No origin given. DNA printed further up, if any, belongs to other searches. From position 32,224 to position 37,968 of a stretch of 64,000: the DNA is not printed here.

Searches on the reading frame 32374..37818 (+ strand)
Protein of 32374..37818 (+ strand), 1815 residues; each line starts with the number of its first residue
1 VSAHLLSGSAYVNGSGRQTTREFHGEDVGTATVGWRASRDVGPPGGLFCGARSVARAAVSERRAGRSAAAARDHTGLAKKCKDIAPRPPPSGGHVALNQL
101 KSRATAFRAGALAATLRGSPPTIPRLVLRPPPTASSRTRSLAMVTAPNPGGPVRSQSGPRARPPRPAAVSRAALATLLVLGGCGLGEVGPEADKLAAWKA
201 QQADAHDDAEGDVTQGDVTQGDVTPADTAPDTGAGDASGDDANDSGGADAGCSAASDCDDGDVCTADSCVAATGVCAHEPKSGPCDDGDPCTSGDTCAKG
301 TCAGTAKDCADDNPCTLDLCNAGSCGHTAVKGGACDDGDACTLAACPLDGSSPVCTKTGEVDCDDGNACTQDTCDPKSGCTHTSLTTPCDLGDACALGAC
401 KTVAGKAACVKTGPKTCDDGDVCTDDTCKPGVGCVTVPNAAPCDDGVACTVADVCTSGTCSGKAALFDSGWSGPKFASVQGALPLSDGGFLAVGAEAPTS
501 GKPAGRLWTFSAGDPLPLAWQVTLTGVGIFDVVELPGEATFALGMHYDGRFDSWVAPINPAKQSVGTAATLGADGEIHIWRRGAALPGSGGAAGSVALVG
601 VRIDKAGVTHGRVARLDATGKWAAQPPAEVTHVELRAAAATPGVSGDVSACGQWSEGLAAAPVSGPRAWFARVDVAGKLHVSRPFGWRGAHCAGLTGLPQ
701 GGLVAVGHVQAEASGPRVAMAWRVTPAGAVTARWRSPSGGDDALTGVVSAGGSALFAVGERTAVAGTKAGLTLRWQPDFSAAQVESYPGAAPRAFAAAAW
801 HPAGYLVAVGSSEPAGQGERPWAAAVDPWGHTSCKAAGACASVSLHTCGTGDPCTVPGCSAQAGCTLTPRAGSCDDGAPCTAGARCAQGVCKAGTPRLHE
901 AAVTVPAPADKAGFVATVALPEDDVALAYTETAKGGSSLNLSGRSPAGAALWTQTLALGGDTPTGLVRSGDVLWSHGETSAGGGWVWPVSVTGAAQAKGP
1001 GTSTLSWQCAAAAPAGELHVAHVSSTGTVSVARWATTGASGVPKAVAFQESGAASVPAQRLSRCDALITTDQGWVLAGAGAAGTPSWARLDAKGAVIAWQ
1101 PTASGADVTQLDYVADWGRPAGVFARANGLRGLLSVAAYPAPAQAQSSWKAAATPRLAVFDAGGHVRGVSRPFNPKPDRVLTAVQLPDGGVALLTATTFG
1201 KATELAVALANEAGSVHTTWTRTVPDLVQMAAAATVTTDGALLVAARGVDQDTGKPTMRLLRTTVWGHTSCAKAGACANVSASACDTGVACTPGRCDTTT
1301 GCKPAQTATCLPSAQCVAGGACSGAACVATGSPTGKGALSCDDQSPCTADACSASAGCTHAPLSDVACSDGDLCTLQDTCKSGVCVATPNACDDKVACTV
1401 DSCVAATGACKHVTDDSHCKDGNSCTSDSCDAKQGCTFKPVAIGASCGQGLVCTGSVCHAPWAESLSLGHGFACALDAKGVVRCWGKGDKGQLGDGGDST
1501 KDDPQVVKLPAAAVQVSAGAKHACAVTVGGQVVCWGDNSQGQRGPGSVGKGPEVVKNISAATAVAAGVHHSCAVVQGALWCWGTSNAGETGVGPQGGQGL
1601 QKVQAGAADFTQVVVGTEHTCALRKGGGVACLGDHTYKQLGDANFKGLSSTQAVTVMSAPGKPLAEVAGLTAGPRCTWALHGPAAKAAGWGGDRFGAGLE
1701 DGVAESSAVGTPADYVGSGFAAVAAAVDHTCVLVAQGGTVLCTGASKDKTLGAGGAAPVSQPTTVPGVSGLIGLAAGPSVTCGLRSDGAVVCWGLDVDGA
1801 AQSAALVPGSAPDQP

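Call 40: search_protein_families(library=pfam, proteins=[window:32374-37818:+], max_evalue=0.0001)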
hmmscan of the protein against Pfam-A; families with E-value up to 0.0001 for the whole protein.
window:32374-37818:+ (1815 aa): 4 families
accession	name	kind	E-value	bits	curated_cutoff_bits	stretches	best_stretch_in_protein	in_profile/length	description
PF25390.1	WD40_RLD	-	3.4e-38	132.3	150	1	1482-1799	2-328/363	RCC1-like domain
PF00526.23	Dicty_CTDC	-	4.8e-30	103.4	27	4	362-383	1-22/24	Dictyostelium (slime mold) repeat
PF13540.12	RCC1_2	-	3e-26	90.9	22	1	1514-1542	2-30/30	Regulator of chromosome condensation (RCC1) repeat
PF00415.24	RCC1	-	6.8e-12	46.2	21.7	1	1482-1526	4-50/50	Regulator of chromosome condensation (RCC1) repeat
